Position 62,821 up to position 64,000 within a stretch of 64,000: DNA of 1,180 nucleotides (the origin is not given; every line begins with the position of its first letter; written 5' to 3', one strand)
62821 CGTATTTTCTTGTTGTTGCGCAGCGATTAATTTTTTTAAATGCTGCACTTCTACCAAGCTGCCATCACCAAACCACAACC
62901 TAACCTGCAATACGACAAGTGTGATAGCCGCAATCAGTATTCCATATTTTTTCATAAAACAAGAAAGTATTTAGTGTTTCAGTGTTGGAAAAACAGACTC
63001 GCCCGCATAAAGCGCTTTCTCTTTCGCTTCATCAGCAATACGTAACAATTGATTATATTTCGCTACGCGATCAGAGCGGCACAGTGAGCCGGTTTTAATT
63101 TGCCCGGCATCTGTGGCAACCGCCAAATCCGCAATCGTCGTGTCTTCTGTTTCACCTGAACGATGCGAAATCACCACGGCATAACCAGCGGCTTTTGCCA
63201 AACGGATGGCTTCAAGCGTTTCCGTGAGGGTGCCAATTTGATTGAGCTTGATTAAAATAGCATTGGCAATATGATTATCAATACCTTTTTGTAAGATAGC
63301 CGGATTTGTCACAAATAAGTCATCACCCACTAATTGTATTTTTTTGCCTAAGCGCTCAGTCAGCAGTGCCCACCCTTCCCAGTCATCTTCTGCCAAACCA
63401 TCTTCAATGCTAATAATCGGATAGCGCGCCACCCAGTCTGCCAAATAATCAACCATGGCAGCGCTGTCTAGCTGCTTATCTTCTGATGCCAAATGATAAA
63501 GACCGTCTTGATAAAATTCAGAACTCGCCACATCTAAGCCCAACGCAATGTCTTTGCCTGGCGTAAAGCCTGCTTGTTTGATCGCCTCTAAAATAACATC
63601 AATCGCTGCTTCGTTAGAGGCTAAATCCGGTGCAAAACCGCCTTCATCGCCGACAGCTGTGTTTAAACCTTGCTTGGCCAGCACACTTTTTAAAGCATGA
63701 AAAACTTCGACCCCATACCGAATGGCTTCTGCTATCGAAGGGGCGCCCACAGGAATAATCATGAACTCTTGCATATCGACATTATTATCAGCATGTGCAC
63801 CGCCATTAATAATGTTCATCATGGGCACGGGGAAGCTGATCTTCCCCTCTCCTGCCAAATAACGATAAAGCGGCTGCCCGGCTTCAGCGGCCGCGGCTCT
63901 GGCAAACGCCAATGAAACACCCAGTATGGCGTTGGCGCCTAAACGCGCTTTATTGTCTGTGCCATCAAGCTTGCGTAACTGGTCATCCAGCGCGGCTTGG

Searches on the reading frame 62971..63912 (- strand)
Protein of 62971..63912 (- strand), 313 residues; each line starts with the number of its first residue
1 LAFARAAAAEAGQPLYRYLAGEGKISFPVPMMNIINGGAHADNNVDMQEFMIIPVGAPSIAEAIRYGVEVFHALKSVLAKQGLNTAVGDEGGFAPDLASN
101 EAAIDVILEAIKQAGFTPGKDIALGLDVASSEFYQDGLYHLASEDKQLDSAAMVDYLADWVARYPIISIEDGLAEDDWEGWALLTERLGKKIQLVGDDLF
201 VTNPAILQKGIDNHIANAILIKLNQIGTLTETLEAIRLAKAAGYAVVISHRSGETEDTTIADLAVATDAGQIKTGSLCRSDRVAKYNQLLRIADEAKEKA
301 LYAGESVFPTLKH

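Call 84: search_protein_families(library=pfam, proteins=[window:62971-63912:-], max_evalue=0.0001)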
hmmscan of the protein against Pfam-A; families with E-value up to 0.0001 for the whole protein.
window:62971-63912:- (313 aa): 3 families
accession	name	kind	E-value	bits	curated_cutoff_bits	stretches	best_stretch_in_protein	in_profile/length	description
PF00113.28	Enolase_C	-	3.6e-133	443.8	21.5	1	25-307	2-292/296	Enolase, C-terminal TIM barrel domain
PF13378.12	MR_MLE_C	-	1.6e-05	25.1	29.4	1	157-268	63-172/219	Enolase C-terminal domain-like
PF07476.17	MAAL_C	-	4.9e-05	23.1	27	1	185-272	130-221/249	Methylaspartate ammonia-lyase C-terminus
